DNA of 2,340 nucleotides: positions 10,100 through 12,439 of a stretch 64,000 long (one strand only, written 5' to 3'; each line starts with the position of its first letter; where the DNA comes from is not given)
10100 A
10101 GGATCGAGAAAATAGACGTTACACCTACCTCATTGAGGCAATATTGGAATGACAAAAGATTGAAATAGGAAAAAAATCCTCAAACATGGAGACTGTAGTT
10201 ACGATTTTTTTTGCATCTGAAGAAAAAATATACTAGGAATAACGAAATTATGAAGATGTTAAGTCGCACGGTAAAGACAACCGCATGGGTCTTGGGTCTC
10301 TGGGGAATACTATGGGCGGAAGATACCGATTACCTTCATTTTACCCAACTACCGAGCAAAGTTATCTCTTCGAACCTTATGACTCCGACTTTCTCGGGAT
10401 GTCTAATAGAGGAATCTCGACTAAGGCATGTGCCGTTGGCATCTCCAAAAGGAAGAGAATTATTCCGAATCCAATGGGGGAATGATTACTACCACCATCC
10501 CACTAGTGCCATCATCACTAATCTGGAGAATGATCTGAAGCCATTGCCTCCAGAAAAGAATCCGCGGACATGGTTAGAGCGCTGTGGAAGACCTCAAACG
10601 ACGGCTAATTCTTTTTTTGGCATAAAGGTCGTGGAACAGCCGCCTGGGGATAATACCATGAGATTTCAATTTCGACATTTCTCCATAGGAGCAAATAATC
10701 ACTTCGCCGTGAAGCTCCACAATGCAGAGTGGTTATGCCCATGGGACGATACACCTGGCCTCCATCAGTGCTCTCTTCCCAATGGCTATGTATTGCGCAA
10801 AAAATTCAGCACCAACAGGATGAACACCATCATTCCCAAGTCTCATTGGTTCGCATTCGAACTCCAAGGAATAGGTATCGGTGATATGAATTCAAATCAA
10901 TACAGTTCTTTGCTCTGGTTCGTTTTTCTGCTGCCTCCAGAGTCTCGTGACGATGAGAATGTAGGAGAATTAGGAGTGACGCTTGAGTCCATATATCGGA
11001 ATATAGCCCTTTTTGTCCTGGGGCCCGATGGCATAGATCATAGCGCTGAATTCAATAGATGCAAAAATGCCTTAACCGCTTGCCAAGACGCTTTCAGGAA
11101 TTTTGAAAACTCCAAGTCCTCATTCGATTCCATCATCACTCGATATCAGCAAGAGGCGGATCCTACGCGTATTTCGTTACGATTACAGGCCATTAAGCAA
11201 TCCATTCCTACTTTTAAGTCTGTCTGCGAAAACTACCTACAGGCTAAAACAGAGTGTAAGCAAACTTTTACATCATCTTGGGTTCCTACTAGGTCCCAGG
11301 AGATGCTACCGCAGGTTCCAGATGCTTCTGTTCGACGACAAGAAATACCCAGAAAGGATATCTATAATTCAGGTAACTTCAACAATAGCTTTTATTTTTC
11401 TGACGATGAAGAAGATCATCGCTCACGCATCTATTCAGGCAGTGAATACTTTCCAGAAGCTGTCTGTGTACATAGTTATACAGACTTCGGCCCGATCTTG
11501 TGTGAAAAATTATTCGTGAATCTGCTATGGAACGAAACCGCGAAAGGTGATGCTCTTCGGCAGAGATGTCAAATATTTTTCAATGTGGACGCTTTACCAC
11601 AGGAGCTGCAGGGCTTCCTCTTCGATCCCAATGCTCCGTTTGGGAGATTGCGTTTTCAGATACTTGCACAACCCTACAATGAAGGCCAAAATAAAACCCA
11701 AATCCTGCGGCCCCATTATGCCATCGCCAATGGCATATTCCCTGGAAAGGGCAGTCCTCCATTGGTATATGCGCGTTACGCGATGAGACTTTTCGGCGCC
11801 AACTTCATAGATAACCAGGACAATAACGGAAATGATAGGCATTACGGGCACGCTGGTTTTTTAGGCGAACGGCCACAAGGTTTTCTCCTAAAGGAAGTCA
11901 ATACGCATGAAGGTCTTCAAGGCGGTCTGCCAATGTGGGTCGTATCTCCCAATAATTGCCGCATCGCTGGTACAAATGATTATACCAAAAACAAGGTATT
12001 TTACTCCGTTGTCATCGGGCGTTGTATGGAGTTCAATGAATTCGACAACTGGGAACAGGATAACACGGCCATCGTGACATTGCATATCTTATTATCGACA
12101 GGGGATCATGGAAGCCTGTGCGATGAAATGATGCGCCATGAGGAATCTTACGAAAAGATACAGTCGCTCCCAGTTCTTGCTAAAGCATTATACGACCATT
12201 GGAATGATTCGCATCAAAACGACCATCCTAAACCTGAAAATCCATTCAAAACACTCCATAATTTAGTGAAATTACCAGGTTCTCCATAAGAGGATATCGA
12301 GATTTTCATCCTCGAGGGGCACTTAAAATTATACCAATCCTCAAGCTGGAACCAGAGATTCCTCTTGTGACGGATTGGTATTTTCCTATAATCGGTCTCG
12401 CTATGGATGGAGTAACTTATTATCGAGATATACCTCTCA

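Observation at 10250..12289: Modular family: one conserved signal-peptide N-module fused to different C-terminal domains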

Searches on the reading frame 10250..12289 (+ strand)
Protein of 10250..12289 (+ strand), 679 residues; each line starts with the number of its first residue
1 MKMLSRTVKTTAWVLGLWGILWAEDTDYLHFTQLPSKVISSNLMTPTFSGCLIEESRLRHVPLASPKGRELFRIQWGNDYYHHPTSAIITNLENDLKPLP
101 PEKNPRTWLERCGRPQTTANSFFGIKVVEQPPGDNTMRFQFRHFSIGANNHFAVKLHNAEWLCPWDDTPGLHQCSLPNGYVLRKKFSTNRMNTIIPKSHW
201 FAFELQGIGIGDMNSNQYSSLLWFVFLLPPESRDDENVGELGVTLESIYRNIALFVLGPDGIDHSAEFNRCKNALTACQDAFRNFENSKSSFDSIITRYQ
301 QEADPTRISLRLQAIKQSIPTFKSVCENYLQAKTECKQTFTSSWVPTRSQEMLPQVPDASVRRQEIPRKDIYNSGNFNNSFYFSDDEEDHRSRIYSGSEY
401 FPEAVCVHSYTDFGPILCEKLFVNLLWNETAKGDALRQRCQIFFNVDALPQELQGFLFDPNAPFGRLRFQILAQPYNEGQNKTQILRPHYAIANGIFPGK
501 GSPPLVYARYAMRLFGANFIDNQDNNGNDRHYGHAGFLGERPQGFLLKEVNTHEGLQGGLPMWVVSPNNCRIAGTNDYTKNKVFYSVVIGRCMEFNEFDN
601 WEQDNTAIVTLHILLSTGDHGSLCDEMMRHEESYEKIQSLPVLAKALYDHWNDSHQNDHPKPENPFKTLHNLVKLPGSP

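Call 12: search_protein_families(library=pfam, proteins=[window:10250-12289:+], max_evalue=0.01)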
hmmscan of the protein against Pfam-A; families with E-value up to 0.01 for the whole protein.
window:10250-12289:+ (679 aa): 0 families

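Call 13: find_homologous_proteins(query=window:10250-12286:+, max_evalue=0.001)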
Query window:10250-12286:+ (679 aa): 4 proteins with E <= 0.001 among 3149 candidates.
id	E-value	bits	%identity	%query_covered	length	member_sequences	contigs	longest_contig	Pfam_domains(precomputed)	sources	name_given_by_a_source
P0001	0.0e+0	1482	100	91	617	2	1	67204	-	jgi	jgi:hypothetical protein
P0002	2.4e-123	431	40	99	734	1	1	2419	-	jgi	jgi:hypothetical protein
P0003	9.8e-72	260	37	46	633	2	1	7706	-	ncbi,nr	ncbi:MAG: hypothetical protein LBD40_01955 [Puniceicoccales bacterium]|nr:hypothetical protein [Puni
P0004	1.2e-63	234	42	36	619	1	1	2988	-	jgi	jgi:hypothetical protein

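Call 22: find_encoding_contigs(protein=P0003, flank=10000, max_places=4)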
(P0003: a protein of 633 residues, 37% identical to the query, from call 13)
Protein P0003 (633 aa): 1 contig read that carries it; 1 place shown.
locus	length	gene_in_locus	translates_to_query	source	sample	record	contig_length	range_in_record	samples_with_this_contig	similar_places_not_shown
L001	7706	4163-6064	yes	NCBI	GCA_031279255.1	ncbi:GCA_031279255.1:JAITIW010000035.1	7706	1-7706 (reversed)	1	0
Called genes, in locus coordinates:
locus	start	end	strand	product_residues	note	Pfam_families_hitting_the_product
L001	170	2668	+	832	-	PF00343:Phosphorylase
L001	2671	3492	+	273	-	PF20703:nSTAND1 (weak), PF05621:TniB (weak), PF13191:AAA_16 (weak), PF13604:AAA_30 (weak), PF13173:AAA_14, PF13245:AAA_19 (weak), PF13401:AAA_22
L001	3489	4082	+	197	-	-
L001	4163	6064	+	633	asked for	-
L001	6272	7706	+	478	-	?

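Call 51: list_cluster_members(proteins=[P0002, P0004, P0005, P0008, P0009, P0010, P0012, P0014, P0016, P0017])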
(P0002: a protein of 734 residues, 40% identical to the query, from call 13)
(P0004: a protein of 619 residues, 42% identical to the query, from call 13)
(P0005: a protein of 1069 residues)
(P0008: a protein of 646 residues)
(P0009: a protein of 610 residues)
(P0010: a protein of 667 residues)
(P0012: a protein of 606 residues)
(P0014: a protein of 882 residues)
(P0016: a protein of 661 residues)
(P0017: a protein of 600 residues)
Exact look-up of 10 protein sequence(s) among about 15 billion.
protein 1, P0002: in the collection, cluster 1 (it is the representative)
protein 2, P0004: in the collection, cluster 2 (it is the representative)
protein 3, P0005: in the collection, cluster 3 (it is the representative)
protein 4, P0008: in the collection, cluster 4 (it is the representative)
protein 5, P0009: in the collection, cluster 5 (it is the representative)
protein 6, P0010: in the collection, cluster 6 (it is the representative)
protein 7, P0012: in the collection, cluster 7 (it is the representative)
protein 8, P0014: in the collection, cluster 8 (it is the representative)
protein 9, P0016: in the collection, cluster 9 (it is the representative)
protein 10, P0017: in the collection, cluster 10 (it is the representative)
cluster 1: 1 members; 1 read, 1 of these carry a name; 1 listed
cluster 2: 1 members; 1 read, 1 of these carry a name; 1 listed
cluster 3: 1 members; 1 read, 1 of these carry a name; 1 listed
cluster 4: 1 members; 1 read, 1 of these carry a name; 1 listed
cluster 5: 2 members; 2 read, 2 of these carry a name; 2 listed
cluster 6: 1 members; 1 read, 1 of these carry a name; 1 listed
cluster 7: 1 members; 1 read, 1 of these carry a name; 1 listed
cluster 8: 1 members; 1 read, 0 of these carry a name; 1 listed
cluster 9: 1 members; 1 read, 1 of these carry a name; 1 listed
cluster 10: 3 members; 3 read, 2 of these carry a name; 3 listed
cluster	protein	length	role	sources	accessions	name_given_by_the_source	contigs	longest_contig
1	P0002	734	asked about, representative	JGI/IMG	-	hypothetical protein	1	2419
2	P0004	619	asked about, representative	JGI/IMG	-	hypothetical protein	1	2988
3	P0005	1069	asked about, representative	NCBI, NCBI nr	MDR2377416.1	MAG: hypothetical protein LBD54_01530, partial [Puniceicoccales bacterium] | hypothetical protein [Puniceicoccales bacterium]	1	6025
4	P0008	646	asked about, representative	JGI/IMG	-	hypothetical protein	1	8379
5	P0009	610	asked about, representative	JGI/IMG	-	hypothetical protein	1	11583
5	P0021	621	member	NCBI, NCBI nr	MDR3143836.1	MAG: hypothetical protein LBT57_03260 [Puniceicoccales bacterium] | hypothetical protein [Puniceicoccales bacterium]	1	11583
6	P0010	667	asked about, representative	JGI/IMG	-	hypothetical protein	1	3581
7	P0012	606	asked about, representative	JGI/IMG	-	hypothetical protein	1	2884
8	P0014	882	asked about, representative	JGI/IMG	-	-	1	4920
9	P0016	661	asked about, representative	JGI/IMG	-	hypothetical protein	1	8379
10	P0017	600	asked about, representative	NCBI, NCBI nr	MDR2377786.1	MAG: hypothetical protein LBD54_03490 [Puniceicoccales bacterium] | hypothetical protein [Puniceicoccales bacterium]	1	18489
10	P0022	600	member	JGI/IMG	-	hypothetical protein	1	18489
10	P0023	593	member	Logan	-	-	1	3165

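Call 60: search_protein_families(library=ncbifam, proteins=[window:10250-12289:+], max_evalue=0.01)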
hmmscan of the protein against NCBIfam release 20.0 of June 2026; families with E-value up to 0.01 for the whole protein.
window:10250-12289:+ (679 aa): 0 families

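Call 62: find_encoding_contigs(protein=P0001, flank=1000, max_places=3)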
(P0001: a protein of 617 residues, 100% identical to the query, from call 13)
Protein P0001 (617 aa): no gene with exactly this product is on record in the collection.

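Call 63: find_encoding_contigs(protein=P0002, flank=5000, max_places=3)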
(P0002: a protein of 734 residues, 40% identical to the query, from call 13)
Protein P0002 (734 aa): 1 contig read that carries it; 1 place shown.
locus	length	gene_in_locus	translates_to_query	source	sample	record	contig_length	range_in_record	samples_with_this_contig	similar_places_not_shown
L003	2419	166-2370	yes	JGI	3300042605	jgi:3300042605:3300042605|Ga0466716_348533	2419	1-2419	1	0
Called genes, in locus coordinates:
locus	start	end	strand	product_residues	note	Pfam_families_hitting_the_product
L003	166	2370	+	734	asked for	-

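Call 64: find_encoding_contigs(protein=P0004, flank=5000, max_places=3)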
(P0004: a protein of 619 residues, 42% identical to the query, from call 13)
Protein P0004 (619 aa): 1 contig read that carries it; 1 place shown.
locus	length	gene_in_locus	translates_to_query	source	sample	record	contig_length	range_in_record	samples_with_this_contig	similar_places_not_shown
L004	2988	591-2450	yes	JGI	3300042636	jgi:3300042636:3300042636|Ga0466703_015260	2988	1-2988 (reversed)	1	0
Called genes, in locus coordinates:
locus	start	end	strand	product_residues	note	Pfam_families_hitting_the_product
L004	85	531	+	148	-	-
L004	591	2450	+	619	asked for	-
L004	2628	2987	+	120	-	?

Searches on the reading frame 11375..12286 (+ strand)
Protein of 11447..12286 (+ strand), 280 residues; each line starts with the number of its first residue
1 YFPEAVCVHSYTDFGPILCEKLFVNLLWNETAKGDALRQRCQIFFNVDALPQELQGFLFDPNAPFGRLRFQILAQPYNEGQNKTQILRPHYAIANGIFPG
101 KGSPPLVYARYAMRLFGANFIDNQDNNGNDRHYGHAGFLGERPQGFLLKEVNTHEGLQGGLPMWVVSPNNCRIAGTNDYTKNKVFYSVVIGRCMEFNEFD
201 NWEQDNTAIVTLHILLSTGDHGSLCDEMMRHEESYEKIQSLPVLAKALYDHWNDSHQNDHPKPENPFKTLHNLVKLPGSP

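Call 44: predict_structure(alignment_id=A4)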
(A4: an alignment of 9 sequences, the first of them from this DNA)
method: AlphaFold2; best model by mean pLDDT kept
length: 304 residues; sequences in the alignment: 9
mean_pLDDT: 78.3   pTM: 0.85
mean pLDDT of the five models: 78.3, 76.6, 74.6, 72.3, 69.6
residues with pLDDT >= 90: 119; 70-90: 92; 50-70: 65; < 50: 28
segments of 3 or more residues with pLDDT < 50: 1-15, 23-25, 123-125
pLDDT, mean of each block of 10 residues (from residue 1): 30 51 60 68 72 94 93 96 96 92 79 82 56 90 80 58 91 76 53 77 93 91 83 95 84 68 78 93 93 90 49
secondary structure, 60 per line:
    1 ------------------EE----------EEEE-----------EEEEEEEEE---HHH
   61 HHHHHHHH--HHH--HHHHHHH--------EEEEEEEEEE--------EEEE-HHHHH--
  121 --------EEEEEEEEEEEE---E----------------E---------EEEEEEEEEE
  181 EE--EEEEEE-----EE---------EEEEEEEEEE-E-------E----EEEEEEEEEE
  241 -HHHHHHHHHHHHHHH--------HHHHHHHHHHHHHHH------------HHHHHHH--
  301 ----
elements in order: E31-34 E46-54 H58-68 H76-82 E91-100 E109-112 H114-118 E129-140 E171-182 E185-190 E207-216 E231-240 H242-256 H265-279 H292-298

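Call 49: fold_search(model_id=the predicted structure, library=pdb)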
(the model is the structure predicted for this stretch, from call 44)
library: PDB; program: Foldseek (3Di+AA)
matches with E <= 10: 705; with E <= 0.001: 0
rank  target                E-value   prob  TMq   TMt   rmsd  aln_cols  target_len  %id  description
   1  5x3e_A                3.8e-02  0.13  0.14  0.12  16.1       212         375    6  kinesin 6 (released 2017-04-19)
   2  5x3e_B                4.6e-02  0.15  0.15  0.13  15.4       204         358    6  kinesin 6 (released 2017-04-19)
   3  1vfx                  4.8e-02  0.06  0.10  0.10  15.4       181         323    9  Crystal Structure of the Kif1A Motor Domain Complexed With ADP-Mg-AlFx (released 2004-08-10)
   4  2os7_D                6.9e-02  0.25  0.15  0.22  10.4       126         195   10  Caf1M periplasmic chaperone tetramer (released 2007-04-17)
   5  8bjs_A                7.3e-02  0.06  0.11  0.10  15.5       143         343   10  Apo KIF20A[55-510] crystal structure (released 2023-10-04)
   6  2zfi                  7.7e-02  0.04  0.10  0.10  16.4       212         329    9  Crystal Structure of the Kif1A Motor Domain Before Mg Release (released 2008-09-23)
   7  4h1g_A                1.2e-01  0.08  0.13  0.07  16.9       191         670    9  Structure of Candida albicans Kar3 motor domain fused to maltose-binding protein (released 2012-10-10)
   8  1vfv                  1.2e-01  0.06  0.13  0.12  15.1       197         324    8  Crystal Structure of the Kif1A Motor Domain Complexed With Mg-AMPPNP (released 2004-08-10)
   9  2hxf_C                1.2e-01  0.06  0.13  0.12  15.1       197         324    8  KIF1A head-microtubule complex structure in amppnp-form (released 2006-10-10)
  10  5lt3_K                1.2e-01  0.05  0.12  0.12  16.6       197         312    8  nucleotide-free kinesin-1 motor domain T87A mutant, P1 crystal form (released 2017-03-01)
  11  4atx_C                1.3e-01  0.06  0.11  0.11  14.2       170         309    8  Rigor kinesin motor domain with an ordered neck-linker, docked on tubulin dimer, modelled into the 8A cryo-EM map of d (released 2012-09-26)
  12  4phx_F                1.6e-01  0.08  0.11  0.21  12.5       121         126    7  Crystal structure of AggB, the minor subunit of aggregative adherence fimbriae type I from the Escherichia coli O4H104 (released 2014-10-01)
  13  1vfw                  1.6e-01  0.04  0.12  0.11  15.7       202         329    8  Crystal Structure of the Kif1A Motor Domain Complexed With Mg-AMPPNP (released 2004-08-10)
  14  4z29_A                1.7e-01  0.15  0.12  0.20  14.3       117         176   15  Crystal structure of the magnetobacterial protein MtxA C-terminal domain (released 2015-06-03)
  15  8tbq_P                1.7e-01  0.08  0.14  0.21  10.6       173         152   10  The crystal structure of human VISTA extra cellular domain in complex with Fab fragment of pH-selective anti-VISTA ant (released 2024-03-20)
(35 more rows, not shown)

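Call 77: search_solved_structures(query=A4, max_evalue=10, show_alignments=2)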
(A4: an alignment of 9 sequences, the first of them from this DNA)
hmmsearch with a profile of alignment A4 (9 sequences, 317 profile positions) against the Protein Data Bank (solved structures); distinct sequences matched with E-value up to 10: 0.

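Call 78: search_protein_families(library=pfam, proteins=[window:11447-12286:+], max_evalue=10)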
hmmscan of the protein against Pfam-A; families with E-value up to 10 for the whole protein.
window:11447-12286:+ (280 aa): 0 families

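Call 88: find_homologous_proteins(query=A4, max_evalue=0.01)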
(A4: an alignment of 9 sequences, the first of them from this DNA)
Query A4 (9 sequences) (304 aa, profile of the alignment): 18 proteins with E <= 0.01 among 5908 candidates.
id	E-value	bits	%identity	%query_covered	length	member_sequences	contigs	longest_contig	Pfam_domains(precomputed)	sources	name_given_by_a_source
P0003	2.9e-139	482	39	90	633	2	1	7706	-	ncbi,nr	ncbi:MAG: hypothetical protein LBD40_01955 [Puniceicoccales bacterium]|nr:hypothetical protein [Puni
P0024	4.2e-133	462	47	90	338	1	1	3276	-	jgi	jgi:hypothetical protein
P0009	1.0e-131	457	44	97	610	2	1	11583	-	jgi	jgi:hypothetical protein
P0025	1.9e-125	436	41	91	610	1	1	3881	-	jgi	jgi:hypothetical protein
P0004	5.3e-125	435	42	79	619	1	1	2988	-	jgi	jgi:hypothetical protein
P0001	1.8e-122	427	100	100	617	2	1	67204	-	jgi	jgi:hypothetical protein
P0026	4.5e-120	419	44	92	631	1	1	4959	-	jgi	jgi:hypothetical protein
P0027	1.3e-118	414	41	91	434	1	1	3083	-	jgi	jgi:hypothetical protein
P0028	3.5e-116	406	40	90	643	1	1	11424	-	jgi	jgi:hypothetical protein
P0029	5.4e-111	389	43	90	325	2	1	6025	-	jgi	jgi:hypothetical protein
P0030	3.8e-109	383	45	92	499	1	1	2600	-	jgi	jgi:hypothetical protein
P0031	1.3e-104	368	51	71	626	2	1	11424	-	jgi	jgi:hypothetical protein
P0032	9.2e-102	359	40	85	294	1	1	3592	-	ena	-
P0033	1.7e-72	262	40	67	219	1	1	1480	-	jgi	jgi:hypothetical protein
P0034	7.7e-66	241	34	98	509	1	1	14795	-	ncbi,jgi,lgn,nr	ncbi:MAG: hypothetical protein LBF33_03205 [Oscillospiraceae bacterium]|jgi:hypothetical protein|nr:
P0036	7.7e-44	168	34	97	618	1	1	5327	-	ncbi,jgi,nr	ncbi:MAG: hypothetical protein LBF21_01555 [Puniceicoccales bacterium]|jgi:hypothetical protein|nr:h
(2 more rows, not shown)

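Call 91: find_encoding_contigs(protein=P0034, flank=8000, max_places=2)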
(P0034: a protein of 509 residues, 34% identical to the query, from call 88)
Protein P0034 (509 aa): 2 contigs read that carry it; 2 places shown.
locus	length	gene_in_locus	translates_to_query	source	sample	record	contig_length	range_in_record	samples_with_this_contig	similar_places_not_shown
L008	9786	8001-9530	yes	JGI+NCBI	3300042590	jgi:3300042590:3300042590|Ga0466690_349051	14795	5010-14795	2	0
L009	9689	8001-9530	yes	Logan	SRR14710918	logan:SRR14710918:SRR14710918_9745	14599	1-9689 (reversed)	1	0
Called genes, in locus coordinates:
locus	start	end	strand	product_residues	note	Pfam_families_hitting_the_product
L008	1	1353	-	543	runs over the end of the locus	PF06418:CTP_synth_N, PF00117:GATase, PF07722:Peptidase_C26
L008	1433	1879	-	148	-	-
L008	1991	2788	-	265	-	PF01177:Asp_Glu_race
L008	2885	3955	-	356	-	PF01820:Dala_Dala_lig_N, PF07478:Dala_Dala_lig_C, PF08443:RimK (faint), PF02222:ATP-grasp, PF02786:CPSase_L_D2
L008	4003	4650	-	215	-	PF02397:Bac_transf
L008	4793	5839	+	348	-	PF00571:CBS (faint), PF00483:NTP_transferase, PF12804:NTP_transf_3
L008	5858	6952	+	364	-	PF02388:FemAB (faint), PF13480:Acetyltransf_6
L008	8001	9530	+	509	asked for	-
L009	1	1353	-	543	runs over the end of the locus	PF06418:CTP_synth_N, PF00117:GATase, PF07722:Peptidase_C26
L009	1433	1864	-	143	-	-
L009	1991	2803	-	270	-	PF01177:Asp_Glu_race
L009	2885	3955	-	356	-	PF01820:Dala_Dala_lig_N, PF07478:Dala_Dala_lig_C, PF08443:RimK (faint), PF02222:ATP-grasp, PF02786:CPSase_L_D2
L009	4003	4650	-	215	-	PF02397:Bac_transf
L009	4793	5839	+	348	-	PF00571:CBS (faint), PF00483:NTP_transferase, PF12804:NTP_transf_3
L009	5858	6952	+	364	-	PF02388:FemAB (faint), PF13480:Acetyltransf_6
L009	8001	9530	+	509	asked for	-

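Call 92: find_encoding_contigs(protein=P0036, flank=6000, max_places=2)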
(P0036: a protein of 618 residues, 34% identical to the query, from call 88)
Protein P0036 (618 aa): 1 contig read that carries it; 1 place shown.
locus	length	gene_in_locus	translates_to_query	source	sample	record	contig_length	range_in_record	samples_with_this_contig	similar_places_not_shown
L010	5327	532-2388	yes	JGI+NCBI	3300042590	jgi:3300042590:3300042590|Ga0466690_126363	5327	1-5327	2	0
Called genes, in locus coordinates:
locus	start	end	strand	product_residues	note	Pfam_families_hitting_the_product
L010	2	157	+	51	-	?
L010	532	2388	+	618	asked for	-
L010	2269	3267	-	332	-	PF01118:Semialdhyde_dh, PF02774:Semialdhyde_dhC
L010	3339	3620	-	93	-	-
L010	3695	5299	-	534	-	PF06418:CTP_synth_N, PF00117:GATase, PF07722:Peptidase_C26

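Call 93: find_encoding_contigs(protein=P0028, flank=10000, max_places=2)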
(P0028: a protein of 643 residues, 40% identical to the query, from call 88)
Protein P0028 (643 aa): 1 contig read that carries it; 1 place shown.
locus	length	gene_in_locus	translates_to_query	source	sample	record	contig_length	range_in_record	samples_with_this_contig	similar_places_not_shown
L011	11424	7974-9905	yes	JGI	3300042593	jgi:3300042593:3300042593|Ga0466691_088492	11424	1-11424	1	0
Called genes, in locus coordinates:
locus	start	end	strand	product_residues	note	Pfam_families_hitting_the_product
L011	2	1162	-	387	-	?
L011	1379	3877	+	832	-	PF00343:Phosphorylase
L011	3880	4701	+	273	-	PF05621:TniB, PF13191:AAA_16 (weak), PF13604:AAA_30 (weak), PF13173:AAA_14, PF13245:AAA_19 (weak), PF13401:AAA_22, PF01443:Viral_helicase1 (faint), PF05729:NACHT (faint)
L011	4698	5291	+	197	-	-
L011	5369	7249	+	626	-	-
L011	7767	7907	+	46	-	-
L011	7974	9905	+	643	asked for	-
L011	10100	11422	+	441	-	?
